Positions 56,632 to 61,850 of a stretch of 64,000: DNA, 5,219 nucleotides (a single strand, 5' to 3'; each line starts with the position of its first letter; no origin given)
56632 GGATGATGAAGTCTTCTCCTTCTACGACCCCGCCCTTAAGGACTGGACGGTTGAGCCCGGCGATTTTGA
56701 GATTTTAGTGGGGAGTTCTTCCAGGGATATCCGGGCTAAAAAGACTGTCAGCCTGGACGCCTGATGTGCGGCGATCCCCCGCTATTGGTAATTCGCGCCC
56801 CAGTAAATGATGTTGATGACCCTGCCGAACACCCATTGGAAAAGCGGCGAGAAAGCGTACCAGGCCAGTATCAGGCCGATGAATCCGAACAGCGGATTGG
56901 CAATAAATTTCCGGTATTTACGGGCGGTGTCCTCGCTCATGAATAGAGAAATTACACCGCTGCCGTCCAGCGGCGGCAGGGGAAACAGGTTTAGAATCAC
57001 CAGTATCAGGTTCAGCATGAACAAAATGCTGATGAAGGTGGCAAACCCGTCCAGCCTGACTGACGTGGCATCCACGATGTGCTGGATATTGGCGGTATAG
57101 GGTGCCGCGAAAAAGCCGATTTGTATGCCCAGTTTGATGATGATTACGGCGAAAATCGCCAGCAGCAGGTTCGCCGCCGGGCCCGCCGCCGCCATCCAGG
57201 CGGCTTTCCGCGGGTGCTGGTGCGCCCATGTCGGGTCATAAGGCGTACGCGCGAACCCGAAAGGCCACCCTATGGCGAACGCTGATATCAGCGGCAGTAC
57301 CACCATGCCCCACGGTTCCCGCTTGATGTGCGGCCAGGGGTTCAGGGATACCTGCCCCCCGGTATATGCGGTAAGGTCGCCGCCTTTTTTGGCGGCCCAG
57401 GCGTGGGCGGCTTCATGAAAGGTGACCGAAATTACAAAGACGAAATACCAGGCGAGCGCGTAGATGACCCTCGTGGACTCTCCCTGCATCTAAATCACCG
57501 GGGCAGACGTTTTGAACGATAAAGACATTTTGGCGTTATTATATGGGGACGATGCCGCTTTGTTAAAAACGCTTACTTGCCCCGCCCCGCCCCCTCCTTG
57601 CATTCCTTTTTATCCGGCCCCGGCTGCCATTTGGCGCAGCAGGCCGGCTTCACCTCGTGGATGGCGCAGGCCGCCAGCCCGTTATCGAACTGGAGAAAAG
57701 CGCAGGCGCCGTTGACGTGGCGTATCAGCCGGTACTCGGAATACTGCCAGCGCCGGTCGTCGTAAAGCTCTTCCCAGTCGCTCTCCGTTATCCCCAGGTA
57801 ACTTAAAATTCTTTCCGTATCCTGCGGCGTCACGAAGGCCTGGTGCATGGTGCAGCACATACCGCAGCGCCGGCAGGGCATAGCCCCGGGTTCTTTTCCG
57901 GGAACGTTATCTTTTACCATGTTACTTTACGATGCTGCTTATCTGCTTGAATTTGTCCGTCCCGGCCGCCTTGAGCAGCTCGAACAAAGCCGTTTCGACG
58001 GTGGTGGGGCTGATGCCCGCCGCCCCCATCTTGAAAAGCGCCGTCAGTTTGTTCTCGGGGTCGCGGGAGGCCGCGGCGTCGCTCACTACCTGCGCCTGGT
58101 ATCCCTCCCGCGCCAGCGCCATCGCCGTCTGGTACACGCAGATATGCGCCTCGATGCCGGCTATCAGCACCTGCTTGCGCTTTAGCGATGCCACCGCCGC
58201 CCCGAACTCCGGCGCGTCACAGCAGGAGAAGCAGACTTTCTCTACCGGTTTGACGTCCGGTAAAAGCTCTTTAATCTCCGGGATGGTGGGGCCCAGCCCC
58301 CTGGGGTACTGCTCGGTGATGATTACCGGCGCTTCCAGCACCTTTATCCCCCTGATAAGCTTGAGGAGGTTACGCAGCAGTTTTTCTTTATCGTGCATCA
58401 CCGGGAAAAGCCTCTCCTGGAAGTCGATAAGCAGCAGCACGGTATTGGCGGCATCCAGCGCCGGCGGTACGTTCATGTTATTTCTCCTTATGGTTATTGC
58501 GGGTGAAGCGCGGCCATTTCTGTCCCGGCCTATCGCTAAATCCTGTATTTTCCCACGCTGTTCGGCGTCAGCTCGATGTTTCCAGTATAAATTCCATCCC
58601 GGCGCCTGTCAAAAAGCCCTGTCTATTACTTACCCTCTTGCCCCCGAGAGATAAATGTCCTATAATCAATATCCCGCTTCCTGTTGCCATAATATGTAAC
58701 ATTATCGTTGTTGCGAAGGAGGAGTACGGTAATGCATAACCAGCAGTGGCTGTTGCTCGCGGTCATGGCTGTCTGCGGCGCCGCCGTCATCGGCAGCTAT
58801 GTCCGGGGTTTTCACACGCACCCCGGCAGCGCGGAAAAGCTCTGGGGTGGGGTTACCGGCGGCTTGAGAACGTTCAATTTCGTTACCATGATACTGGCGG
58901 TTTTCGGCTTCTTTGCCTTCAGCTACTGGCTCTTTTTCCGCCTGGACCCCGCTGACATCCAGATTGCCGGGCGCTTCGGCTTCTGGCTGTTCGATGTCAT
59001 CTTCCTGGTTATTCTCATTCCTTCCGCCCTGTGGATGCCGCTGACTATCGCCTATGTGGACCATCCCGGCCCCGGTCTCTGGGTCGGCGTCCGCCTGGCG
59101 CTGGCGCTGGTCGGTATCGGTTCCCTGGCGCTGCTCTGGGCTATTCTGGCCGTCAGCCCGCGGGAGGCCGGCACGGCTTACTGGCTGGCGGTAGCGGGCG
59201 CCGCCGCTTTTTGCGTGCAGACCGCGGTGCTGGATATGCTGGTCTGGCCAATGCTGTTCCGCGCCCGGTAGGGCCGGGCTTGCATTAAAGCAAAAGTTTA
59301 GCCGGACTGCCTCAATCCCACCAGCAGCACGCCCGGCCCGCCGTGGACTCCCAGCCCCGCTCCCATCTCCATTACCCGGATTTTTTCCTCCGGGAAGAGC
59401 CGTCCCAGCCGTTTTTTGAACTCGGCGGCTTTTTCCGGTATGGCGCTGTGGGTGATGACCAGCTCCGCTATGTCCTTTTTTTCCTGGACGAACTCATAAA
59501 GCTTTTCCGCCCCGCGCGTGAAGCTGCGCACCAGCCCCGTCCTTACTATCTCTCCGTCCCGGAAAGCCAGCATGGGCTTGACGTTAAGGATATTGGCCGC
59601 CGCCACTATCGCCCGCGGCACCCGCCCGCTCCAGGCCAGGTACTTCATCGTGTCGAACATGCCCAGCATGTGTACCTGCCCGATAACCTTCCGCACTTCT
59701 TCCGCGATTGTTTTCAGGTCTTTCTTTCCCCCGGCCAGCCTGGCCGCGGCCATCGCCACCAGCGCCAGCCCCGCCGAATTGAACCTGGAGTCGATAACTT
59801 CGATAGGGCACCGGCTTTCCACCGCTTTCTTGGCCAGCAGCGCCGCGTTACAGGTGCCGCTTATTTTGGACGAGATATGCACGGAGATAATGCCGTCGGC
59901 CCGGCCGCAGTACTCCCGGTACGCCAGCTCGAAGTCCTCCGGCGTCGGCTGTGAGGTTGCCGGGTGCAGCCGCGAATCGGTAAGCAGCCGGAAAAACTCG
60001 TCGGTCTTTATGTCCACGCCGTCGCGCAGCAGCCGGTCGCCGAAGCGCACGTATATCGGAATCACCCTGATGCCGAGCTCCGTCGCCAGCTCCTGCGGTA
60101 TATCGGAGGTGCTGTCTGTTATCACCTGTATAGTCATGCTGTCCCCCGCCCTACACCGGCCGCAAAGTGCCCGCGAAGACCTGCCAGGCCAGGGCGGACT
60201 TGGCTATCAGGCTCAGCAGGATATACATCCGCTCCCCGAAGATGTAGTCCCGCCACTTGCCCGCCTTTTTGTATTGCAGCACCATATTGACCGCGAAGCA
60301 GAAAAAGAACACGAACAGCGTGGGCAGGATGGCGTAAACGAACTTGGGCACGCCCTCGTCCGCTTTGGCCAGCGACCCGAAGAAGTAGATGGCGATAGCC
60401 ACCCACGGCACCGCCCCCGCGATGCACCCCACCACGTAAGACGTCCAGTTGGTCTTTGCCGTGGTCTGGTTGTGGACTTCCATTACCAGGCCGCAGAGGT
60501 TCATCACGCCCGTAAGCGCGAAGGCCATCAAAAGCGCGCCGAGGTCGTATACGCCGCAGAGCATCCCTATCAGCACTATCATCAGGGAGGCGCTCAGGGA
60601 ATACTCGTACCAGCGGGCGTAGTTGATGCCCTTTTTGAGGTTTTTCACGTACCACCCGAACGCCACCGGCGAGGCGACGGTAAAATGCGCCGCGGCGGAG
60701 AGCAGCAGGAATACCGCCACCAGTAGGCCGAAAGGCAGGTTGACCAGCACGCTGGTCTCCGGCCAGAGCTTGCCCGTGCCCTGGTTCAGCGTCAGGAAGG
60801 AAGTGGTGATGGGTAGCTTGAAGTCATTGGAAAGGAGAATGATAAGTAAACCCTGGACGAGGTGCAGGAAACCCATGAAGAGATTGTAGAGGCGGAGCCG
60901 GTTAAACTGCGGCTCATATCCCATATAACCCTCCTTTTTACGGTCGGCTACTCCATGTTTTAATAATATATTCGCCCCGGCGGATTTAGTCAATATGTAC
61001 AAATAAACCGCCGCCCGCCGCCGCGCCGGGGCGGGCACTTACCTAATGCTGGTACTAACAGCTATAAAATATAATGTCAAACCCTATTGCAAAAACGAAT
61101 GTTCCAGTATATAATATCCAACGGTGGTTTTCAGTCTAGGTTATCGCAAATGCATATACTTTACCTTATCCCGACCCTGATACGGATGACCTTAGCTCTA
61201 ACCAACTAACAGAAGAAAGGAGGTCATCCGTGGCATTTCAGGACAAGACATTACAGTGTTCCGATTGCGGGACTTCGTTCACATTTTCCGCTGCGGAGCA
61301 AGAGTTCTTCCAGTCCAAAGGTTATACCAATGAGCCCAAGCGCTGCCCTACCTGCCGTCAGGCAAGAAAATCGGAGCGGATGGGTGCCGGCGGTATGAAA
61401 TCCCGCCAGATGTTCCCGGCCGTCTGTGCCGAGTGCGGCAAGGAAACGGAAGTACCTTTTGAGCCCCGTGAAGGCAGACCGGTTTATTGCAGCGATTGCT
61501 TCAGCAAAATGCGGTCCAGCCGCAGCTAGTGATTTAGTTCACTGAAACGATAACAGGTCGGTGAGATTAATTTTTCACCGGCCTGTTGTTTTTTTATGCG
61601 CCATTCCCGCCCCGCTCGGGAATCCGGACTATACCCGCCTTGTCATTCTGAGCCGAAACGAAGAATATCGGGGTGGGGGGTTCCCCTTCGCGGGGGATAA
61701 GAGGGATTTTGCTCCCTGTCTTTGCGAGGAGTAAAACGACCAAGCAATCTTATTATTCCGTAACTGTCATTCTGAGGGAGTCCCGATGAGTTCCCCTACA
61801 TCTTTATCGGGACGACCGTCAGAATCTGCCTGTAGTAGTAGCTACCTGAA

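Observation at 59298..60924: Heliorhodopsin in a two-gene operon with a DegV fatty-acid-binding protein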

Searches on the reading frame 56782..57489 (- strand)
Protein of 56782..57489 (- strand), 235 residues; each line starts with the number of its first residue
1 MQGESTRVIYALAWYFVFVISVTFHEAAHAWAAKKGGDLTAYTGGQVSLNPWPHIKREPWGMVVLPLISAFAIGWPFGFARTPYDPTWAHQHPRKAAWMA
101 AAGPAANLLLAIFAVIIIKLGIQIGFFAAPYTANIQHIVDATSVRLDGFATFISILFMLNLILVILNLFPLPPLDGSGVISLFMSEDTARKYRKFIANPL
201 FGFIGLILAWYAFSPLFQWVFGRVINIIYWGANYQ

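Call 3: search_protein_families(library=pfam, proteins=[window:56782-57489:-])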
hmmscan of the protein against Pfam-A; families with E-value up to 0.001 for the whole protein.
window:56782-57489:- (235 aa): 1 family
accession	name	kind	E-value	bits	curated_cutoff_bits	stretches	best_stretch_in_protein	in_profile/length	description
PF02163.28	Peptidase_M50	-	5.8e-17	62.2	27.2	1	16-198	4-207/221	Peptidase family M50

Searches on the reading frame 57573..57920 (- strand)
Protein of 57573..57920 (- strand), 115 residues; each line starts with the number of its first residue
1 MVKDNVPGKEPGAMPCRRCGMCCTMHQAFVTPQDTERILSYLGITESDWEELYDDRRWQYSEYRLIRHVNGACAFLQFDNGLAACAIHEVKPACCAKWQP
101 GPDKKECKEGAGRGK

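Call 3: search_protein_families(library=pfam, proteins=[window:57573-57920:-])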
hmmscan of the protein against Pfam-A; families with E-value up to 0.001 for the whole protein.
window:57573-57920:- (115 aa): 1 family
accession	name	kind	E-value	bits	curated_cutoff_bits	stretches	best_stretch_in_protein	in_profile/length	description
PF03692.20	CxxCxxCC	-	1.2e-10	42.4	23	1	15-97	1-68/85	Putative zinc- or iron-chelating domain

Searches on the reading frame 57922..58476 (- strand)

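Call 3: search_protein_families(library=pfam, proteins=[window:57922-58476:-])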
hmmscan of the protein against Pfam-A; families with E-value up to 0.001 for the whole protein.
window:57922-58476:- (184 aa): 1 family
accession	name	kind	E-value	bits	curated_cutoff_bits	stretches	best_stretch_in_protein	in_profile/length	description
PF00857.26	Isochorismatase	-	3.1e-30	106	27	1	12-161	1-174/175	Isochorismatase domain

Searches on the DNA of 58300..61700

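Call 84: search_rna_families(source=window, start=58300, end=61700, threshold=evalue, max_evalue=1)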
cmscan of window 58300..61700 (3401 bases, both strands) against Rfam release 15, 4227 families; matches with E-value up to 1: 0.
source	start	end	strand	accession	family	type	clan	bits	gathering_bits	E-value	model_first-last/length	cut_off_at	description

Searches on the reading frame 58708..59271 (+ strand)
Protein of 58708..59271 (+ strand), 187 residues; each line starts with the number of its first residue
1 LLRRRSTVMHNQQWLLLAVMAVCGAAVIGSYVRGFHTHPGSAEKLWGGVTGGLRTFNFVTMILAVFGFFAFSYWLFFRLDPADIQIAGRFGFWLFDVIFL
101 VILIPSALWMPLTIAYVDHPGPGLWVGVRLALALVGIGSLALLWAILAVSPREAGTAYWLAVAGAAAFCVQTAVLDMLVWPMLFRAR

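Call 3: search_protein_families(library=pfam, proteins=[window:58708-59271:+])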
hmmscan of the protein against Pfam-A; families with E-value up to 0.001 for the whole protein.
window:58708-59271:+ (187 aa): 0 families

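Call 16: search_protein_families(library=pfam, proteins=[window:58708-59271:+], max_evalue=10)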
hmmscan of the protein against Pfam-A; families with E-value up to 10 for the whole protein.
window:58708-59271:+ (187 aa): 2 families
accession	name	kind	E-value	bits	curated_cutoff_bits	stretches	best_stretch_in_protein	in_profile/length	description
PF00122.25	E1-E2_ATPase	-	2.8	7.8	28.1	1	57-116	120-171/181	E1-E2 ATPase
PF20556.3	DUF6768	-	3.1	8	27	1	38-111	25-98/123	Family of unknown function (DUF6768)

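Call 17: find_homologous_proteins(query=window:58735-59271:+)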
Query window:58735-59271:+ (178 aa): 808 proteins with E <= 0.001 among 7406 candidates; the best 120 are listed.
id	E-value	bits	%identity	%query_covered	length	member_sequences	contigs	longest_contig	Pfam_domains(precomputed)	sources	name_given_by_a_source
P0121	1.5e-111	389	100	100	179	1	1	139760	-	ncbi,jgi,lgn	ncbi:MAG: hypothetical protein WC370_02060 [Dehalococcoidales bacterium]|jgi:hypothetical protein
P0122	2.5e-91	323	82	99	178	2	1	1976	-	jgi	jgi:hypothetical protein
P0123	1.0e-89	318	80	99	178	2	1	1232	-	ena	-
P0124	2.1e-86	307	77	99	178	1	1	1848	-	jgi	-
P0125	8.1e-85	302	74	99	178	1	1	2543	-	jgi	jgi:hypothetical protein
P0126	1.0e-83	298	76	98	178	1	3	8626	-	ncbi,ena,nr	ncbi:MAG: hypothetical protein A2Y89_02970 [Chloroflexi bacterium RBG_13_51_18]|nr:MAG: hypothetical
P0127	1.1e-83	298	76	99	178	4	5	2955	-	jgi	jgi:hypothetical protein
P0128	2.2e-82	294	74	99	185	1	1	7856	-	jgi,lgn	jgi:hypothetical protein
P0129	3.1e-82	293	75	99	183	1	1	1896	-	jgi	jgi:hypothetical protein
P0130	4.2e-82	293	74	99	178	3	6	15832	-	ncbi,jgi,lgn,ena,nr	ncbi:MAG TPA: hypothetical protein VMW86_05500 [Dehalococcoidales bacterium]|nr:hypothetical protein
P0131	7.0e-82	292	74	99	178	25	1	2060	-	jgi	jgi:hypothetical protein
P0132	8.7e-82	292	73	99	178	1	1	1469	-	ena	-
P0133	3.2e-80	287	73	99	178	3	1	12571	-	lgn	-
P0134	4.5e-80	286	73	99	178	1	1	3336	-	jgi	jgi:hypothetical protein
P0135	6.1e-80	286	72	99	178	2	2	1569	-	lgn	-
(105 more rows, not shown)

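Call 22: find_related_loci(query=A2, collection=genome_contigs, flank=6000)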
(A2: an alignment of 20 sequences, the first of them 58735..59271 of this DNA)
Query A2 (178 aa) in genome_contigs; peptide patterns used: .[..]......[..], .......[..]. (x = any residue, [..] = any of these).
195 stretches matched a pattern; 162 encode a relative of the query (tblastn E <= 1e-3); the best 80 are kept; 80 distinct loci.
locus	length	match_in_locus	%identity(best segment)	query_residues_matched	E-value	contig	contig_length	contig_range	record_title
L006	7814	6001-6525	76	1-175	3e-87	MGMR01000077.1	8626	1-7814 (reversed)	MAG: Chloroflexi bacterium RBG_13_51_18 RBG_13_scaffold_40111, whole genome shotgun sequence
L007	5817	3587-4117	74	1-177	1e-86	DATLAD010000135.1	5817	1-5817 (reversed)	MAG TPA_asm: Dehalococcoidales bacterium isolate SMAG_U14262 k141_1066900, whole genome shotgun sequence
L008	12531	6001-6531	73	1-177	5e-86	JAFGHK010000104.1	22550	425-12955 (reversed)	MAG: Dehalococcoidales bacterium isolate Zod_Metabat.1454 k87_14739366, whole genome shotgun sequence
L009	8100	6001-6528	74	1-176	2e-86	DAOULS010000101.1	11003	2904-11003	MAG TPA_asm: Dehalococcoidales bacterium isolate W31_49 k127_905785, whole genome shotgun sequence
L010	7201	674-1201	73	1-176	5e-85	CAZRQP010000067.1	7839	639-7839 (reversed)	MAG TPA_asm: uncultured Dehalococcoidaceae bacterium isolate binchicken_co116_378 genome assembly, contig: NODE_10930_le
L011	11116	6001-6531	72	1-177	3e-80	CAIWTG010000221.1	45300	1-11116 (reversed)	MAG: uncultured Chloroflexi bacterium isolate F14_bin-0218 genome assembly, contig: bin-0218:221/273, whole genome shotg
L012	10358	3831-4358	67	1-176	1e-76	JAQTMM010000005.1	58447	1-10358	MAG: Dehalococcoidales bacterium isolate STA_40 NODE_1032_length_58447_cov_10.862483_Sandtown_A, whole genome shotgun se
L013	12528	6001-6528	70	1-176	2e-75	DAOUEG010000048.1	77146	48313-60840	MAG TPA_asm: Dehalococcoidales bacterium isolate N5_247 k139_2257692, whole genome shotgun sequence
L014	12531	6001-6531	70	1-177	1e-72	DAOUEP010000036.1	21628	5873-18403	MAG TPA_asm: Dehalococcoidales bacterium isolate N6_293 k139_2184546, whole genome shotgun sequence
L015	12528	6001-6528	68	1-176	5e-71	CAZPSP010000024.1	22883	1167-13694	MAG TPA_asm: uncultured Dehalococcoidaceae bacterium isolate binchicken_co43_185 genome assembly, contig: NODE_3854_leng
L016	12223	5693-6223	72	1-177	4e-69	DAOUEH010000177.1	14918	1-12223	MAG TPA_asm: Dehalococcoidales bacterium isolate N5_259 k139_1694665, whole genome shotgun sequence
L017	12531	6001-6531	64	1-177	2e-62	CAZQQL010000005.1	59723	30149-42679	MAG TPA_asm: uncultured Dehalococcoidaceae bacterium isolate binchicken_co43_390 genome assembly, contig: NODE_617_lengt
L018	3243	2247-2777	57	2-178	1e-61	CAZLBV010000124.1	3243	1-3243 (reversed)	MAG TPA_asm: uncultured Eubacteriales bacterium isolate SRP067234_co1_297 genome assembly, contig: k99_149564, whole gen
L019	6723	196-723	56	1-176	1e-60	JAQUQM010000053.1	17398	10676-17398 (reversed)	MAG: Dehalococcoidia bacterium isolate STD1_5 NODE_7658_length_17398_cov_3.257831_Sandtown_D1, whole genome shotgun sequ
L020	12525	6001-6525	55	2-176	1e-57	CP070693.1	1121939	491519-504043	MAG: Dehalococcoidia bacterium isolate bin61 chromosome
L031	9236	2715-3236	52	3-176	2e-54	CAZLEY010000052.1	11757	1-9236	MAG TPA_asm: uncultured Dehalococcoidaceae bacterium isolate binchicken_co228_510 genome assembly, contig: NODE_8149_len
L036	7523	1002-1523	53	3-176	8e-53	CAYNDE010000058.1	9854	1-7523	MAG TPA_asm: uncultured Pirellulales bacterium isolate binchicken_co34_157 genome assembly, contig: NODE_12030_length_98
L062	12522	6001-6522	48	3-176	1e-47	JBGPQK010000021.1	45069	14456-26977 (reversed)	MAG: Anaerolineae bacterium isolate OBJ1_062018_150_34 k141_225867_length_45069_cov_25.6331, whole genome shotgun sequen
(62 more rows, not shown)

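Call 26: predict_structure(alignment_id=A2)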
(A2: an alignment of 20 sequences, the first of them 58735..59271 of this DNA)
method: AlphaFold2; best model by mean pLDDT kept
length: 178 residues; sequences in the alignment: 20
mean_pLDDT: 91.6   pTM: 0.87
mean pLDDT of the five models: 91.6, 91.4, 90.0, 90.0, 89.2
residues with pLDDT >= 90: 130; 70-90: 45; 50-70: 3; < 50: 0
segments of 3 or more residues with pLDDT < 50: none
pLDDT, mean of each block of 10 residues (from residue 1): 94 96 88 75 85 95 95 94 97 96 90 93 97 97 88 97 93 76
secondary structure, 60 per line:
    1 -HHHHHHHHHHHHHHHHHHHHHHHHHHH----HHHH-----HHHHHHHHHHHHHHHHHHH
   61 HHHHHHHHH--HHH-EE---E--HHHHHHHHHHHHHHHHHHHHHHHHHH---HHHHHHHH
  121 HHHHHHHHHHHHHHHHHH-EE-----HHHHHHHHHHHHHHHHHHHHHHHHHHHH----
elements in order: H2-28 H33-36 H42-69 H84-109 H113-138 H147-174

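Call 39: search_protein_representatives(alignment_id=A2)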
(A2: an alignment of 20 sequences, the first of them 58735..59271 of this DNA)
Query: 20 sequences, 178 profile positions. Proteins with E-value up to 0.001 (for the whole library): 652; up to 1e-10: 372; up to 1e-30: 113. The best 150 are listed.
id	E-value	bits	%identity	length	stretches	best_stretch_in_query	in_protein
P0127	9.9e-83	292.6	-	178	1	1-177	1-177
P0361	7.3e-69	247.4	-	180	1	1-176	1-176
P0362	1.0e-63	230.7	-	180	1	1-177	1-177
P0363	4.0e-59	215.7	-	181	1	2-177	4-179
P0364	1.9e-56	207.0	-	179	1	3-176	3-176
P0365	2.0e-54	200.4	-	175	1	1-176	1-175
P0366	2.5e-54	200.1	-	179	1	1-176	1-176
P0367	4.0e-54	199.4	-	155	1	1-149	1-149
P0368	6.2e-54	198.8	-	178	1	1-176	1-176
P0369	1.0e-53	198.1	-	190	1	47-177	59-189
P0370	3.8e-53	196.2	-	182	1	2-176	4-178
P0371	1.3e-52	194.5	-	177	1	1-177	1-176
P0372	2.1e-52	193.8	-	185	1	7-176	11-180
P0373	4.1e-52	192.9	-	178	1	1-177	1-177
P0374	4.2e-51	189.6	-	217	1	1-144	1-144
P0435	1.6e-37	145.3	-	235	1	1-119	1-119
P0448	5.8e-35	137.0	-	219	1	5-134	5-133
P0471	3.1e-31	124.8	-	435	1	1-118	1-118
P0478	2.5e-30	121.9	-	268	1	1-121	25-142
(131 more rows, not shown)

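Call 41: search_protein_families(library=pfam, alignment_id=A3, max_evalue=0.01)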
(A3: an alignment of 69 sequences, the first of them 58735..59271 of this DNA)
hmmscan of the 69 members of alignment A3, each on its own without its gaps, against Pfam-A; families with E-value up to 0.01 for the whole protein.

A. member 1, window:58735-59271:+ (178 aa): 0 families

B. families by the number of members that match (of 69 scanned): 6 families
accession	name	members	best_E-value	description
PF00773.25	RNB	1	3.9e-06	RNB domain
PF04241.20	DUF423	1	0.00035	Protein of unknown function (DUF423)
PF25592.1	DUF7937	1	0.0034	Domain of unknown function (DUF7937)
PF05293.16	ASFV_L11L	1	0.004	African swine fever virus (ASFV) L11L protein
PF19510.5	DUF6044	1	0.0083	Protein of unknown function (DUF6044)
PF12822.12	ECF_trnsprt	1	0.0091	ECF transporter, substrate-specific component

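Call 62: search_protein_families(library=ncbifam, max_evalue=0.001, proteins=[window:58735-59271:+])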
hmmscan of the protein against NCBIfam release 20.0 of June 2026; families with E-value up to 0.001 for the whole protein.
window:58735-59271:+ (178 aa): 0 families

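Call 65: search_solved_structures(query=A2, max_evalue=10)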
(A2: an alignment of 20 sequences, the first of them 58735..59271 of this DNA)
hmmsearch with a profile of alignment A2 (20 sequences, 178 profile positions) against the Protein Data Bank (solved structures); distinct sequences matched with E-value up to 10: 0.

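Call 67: fold_search(model_id=the predicted structure, library=pdb)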
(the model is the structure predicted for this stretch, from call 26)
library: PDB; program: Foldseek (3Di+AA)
matches with E <= 10: 109; with E <= 0.001: 0
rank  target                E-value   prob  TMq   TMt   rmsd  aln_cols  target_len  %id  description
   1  1x90_A                9.5e-01  0.33  0.30  0.34  16.7       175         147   10  Crystal structure of mutant form B of a pectin methylesterase inhibitor from Arabidopsis (released 2004-12-28)
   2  7sus                  1.0e+00  0.14  0.23  0.14  11.1       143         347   17  Crystal structure of Apelin receptor in complex with small molecule (released 2022-07-27)
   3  1x8z_C                1.2e+00  0.51  0.35  0.39   6.3       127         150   10  Crystal structure of a pectin methylesterase inhibitor from Arabidopsis thaliana (released 2004-12-28)
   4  1x91                  1.2e+00  0.33  0.29  0.33   7.7       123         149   10  Crystal structure of mutant form A of a pectin methylesterase inhibitor from Arabidopsis (released 2004-12-28)
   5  8xvh_R                2.0e+00  0.12  0.25  0.17  11.0       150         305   16  Cryo-EM structure of ETBR bound with Endothelin1 (released 2024-08-28)
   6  5vbl_B                2.0e+00  0.11  0.26  0.16  11.4       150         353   20  Structure of apelin receptor in complex with agonist peptide (released 2017-05-31)
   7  4xt3_A                2.2e+00  0.09  0.21  0.16  10.5       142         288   18  Structure of a viral GPCR bound to human chemokine CX3CL1 (released 2015-03-04)
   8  1x8z_A                2.5e+00  0.35  0.37  0.41   6.2       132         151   11  Crystal structure of a pectin methylesterase inhibitor from Arabidopsis thaliana (released 2004-12-28)
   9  6akf_G                2.6e+00  0.28  0.34  0.35   9.1       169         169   14  Crystal structure of mouse claudin-3 P134A mutant in complex with C-terminal fragment of Clostridium perfringens enter (released 2019-02-20)
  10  8yvu_B                2.6e+00  0.20  0.29  0.32   8.4       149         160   11  structure of Ige receptor (released 2024-11-06)
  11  5vju                  2.7e+00  0.25  0.41  0.38  13.1       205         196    7  De Novo Photosynthetic Reaction Center Protein Variant Equipped with His-Tyr H-bond, Heme B, and Cd(II) ions (released 2018-04-25)
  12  8brd_A                2.7e+00  0.06  0.20  0.16  23.1       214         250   14  Mechanisms of ion selectivity and rotor coupling in the bacterial flagellar sodium-driven stator unit (released 2023-06-14)
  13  8zyv_D                2.9e+00  0.06  0.21  0.18  21.9       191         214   14  Bacterial flagellar sodium-driven stator PomA5PomB2 with 100 mM NaCl (released 2025-01-01)
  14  1xg2_B                3.0e+00  0.20  0.36  0.40   8.1       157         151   13  Crystal structure of the complex between pectin methylesterase and its inhibitor protein (released 2005-03-22)
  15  9wg7_C1               3.0e+00  0.11  0.23  0.24  13.2       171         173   13  The structure of phycobilisome with a bicylindrical core from the cyanobacterium Synechococcus elongatus PCC 7942 (released 2026-04-01)
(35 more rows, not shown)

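Call 79: search_protein_families(library=pfam, max_evalue=0.001, proteins=[L036:1531-1995:+, L031:3670-4134:+, L062:8085-8558:+])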
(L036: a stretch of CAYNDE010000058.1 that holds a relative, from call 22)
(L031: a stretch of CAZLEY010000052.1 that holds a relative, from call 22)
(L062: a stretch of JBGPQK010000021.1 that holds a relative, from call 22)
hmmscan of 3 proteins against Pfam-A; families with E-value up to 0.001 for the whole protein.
L036:1531-1995:+ (155 aa): 1 family
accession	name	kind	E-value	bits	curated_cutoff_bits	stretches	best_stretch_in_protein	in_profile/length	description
PF12638.12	Staygreen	-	1.8e-51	174.3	27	1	6-154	2-147/147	Staygreen protein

L031:3670-4134:+ (155 aa): 1 family
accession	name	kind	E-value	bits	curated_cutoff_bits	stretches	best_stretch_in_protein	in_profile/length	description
PF12638.12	Staygreen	-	2.8e-51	173.7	27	1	6-154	2-147/147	Staygreen protein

L062:8085-8558:+ (158 aa): 1 family
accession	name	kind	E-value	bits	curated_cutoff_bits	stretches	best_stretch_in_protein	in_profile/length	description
PF07343.16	DUF1475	-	1.2e-08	35.5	22.3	1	56-142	13-96/236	Protein of unknown function (DUF1475)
